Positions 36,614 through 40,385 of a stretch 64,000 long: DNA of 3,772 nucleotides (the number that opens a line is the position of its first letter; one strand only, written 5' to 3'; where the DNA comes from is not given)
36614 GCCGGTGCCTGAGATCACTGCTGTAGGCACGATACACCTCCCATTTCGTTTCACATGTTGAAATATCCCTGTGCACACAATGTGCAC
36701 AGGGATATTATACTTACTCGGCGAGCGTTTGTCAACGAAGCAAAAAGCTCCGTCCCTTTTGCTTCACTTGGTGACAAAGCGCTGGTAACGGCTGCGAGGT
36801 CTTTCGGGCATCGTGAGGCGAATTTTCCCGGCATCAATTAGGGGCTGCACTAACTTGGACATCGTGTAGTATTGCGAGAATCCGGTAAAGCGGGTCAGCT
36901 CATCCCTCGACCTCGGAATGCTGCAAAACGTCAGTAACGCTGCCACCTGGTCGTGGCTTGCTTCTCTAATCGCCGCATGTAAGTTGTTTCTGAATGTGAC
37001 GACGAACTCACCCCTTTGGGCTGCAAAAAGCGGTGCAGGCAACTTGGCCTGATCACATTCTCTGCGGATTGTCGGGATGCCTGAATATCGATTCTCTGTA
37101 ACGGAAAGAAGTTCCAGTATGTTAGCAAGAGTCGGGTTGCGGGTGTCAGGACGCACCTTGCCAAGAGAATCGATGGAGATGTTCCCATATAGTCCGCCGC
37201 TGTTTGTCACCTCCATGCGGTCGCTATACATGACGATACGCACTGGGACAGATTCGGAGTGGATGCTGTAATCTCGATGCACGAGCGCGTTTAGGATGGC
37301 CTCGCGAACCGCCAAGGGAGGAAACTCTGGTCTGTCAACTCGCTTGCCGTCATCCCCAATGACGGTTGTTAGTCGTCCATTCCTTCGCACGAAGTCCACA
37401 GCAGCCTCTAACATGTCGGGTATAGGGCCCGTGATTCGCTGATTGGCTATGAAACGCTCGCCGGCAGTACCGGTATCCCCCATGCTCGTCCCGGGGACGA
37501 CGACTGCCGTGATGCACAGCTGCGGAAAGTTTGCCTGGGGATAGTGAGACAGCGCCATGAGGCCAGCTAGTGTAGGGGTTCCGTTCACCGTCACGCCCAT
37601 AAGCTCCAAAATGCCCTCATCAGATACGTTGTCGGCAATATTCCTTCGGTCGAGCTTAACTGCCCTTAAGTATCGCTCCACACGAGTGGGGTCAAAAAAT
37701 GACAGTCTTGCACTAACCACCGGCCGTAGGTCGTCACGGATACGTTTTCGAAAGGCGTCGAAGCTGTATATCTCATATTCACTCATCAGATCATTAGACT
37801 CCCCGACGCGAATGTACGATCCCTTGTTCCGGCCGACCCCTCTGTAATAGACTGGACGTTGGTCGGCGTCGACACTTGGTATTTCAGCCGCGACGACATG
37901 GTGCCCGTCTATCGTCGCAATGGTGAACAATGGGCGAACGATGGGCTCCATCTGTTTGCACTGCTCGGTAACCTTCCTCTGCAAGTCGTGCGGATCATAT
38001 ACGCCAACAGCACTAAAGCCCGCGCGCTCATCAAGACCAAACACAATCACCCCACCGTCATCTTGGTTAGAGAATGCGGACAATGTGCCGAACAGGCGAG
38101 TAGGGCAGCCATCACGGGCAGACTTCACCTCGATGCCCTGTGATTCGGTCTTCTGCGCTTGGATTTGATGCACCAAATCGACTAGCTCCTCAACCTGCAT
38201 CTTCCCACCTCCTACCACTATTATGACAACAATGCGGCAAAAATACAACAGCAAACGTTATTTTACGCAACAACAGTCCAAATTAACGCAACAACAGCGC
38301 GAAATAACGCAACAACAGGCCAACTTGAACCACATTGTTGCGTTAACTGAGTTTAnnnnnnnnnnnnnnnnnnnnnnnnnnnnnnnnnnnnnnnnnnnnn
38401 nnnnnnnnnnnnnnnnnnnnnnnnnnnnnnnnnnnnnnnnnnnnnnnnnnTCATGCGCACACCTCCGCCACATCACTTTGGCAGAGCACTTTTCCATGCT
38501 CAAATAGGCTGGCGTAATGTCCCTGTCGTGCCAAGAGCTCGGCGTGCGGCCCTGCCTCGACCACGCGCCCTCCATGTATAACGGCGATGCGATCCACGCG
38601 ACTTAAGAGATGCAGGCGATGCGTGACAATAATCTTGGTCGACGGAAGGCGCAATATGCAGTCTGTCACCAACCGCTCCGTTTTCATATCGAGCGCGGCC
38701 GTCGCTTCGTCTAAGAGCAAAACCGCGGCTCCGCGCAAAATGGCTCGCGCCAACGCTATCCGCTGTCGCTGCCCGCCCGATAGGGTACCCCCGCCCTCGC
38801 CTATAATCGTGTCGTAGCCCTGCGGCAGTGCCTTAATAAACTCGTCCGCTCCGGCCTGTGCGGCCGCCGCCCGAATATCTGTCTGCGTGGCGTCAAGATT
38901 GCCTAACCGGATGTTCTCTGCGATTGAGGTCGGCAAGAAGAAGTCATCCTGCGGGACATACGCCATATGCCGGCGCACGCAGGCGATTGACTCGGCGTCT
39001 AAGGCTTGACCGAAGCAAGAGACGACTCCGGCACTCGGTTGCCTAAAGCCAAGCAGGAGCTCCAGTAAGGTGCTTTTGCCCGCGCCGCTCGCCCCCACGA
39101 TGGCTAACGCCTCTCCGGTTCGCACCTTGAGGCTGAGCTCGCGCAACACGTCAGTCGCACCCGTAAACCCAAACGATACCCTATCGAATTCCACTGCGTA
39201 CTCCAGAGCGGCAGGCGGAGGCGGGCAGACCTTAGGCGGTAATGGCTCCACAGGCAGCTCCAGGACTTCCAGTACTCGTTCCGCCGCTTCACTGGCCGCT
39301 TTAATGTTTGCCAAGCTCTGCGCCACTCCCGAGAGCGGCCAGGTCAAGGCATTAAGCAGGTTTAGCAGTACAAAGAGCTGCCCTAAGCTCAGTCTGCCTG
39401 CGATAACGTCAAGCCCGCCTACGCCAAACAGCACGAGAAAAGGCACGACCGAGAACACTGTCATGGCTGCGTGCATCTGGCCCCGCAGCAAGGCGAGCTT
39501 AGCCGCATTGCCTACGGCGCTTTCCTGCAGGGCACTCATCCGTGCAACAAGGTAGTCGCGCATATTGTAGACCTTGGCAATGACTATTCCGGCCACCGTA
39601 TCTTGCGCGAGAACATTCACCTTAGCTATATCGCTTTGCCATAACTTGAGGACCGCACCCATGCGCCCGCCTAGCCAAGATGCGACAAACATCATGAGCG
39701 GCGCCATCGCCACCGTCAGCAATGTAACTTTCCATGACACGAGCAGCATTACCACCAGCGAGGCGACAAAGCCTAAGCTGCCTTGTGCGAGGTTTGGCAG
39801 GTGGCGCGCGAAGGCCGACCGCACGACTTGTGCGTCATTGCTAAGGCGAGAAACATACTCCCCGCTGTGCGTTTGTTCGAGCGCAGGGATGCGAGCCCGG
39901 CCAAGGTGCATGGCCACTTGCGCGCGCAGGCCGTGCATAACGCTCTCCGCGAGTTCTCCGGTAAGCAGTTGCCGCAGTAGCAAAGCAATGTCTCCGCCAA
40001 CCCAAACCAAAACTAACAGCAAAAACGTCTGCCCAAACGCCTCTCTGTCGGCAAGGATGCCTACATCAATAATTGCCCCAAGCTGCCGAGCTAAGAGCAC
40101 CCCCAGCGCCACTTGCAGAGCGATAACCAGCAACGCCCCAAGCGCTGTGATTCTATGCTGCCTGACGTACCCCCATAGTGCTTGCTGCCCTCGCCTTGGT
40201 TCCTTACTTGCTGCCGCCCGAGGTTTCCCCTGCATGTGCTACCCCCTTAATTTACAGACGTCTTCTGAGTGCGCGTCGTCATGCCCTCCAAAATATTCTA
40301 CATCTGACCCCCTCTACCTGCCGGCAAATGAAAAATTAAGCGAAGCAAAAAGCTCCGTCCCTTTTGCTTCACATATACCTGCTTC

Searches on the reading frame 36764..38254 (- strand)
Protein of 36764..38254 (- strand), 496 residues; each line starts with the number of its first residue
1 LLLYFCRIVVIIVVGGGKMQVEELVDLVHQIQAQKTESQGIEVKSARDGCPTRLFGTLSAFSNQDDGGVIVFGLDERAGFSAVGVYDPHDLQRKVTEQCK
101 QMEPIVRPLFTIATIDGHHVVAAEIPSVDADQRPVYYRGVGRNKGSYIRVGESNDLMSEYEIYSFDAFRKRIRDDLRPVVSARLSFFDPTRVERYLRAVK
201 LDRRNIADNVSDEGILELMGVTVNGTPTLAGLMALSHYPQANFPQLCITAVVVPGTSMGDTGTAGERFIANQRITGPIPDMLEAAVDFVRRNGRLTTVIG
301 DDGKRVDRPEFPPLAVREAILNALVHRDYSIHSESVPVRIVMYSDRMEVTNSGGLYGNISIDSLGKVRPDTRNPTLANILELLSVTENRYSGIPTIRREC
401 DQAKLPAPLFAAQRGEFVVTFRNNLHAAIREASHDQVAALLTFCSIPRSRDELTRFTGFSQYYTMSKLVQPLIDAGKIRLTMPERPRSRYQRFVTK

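Call 8: search_protein_families(library=pfam, proteins=[window:36764-38254:-])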
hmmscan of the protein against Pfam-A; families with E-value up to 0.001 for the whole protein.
window:36764-38254:- (496 aa): 3 families
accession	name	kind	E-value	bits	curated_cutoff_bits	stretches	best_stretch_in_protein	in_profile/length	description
PF13749.12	HATPase_c_4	-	7e-23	80.9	26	1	337-421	3-89/89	Putative ATP-dependent DNA helicase recG C-terminal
PF04326.19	SLFN_AlbA_2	-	2.9e-13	50.8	25.3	1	37-157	1-117/118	Schlafen, AlbA_2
PF21247.3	Fic-like_C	-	0.00039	20.7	27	0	435-493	1-61/64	Filamentation induced by cAMP protein Fic-like, C-terminal domain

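Call 89: search_protein_families(library=ncbifam, proteins=[window:36764-38254:-], max_evalue=0.001)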
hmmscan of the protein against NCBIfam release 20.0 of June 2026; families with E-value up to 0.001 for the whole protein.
window:36764-38254:- (496 aa): 0 families

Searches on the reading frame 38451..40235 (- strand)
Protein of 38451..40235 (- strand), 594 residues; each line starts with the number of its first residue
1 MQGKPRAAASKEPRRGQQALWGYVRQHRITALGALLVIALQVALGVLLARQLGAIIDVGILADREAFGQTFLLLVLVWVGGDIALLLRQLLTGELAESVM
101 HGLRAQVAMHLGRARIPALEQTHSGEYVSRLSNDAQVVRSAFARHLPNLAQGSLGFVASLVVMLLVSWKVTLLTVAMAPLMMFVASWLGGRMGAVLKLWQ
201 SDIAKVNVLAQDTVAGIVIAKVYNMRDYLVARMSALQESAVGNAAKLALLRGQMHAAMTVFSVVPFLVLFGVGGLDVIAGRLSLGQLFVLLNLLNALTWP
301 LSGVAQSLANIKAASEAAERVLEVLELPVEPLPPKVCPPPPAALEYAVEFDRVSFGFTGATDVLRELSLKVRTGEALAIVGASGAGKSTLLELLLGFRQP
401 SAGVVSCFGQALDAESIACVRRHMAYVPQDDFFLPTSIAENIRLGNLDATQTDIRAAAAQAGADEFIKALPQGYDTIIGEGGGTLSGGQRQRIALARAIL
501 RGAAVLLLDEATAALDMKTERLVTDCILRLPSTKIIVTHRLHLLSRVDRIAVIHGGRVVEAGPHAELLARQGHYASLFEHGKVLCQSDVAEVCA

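Call 8: search_protein_families(library=pfam, proteins=[window:38451-40235:-])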
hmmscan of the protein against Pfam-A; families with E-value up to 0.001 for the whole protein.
window:38451-40235:- (594 aa): 5 families
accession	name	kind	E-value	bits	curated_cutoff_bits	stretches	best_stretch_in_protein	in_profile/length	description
PF00005.33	ABC_tran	-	1.7e-33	116.5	25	1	364-513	1-137/137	ABC transporter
PF00664.28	ABC_membrane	-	3.4e-33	115.9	28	1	35-301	5-274/274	ABC transporter transmembrane region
PF02463.25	SMC_N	-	1.6e-05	24.9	40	0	484-551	136-209/220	RecF/RecN/SMC N terminal domain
PF09818.15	ABC_ATPase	-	0.00011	21.8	23.2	0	461-517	135-190/283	P-loop domain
PF13304.12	AAA_21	-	0.00022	21.9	27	0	378-400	3-25/304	AAA domain, putative AbiEii toxin, Type IV TA system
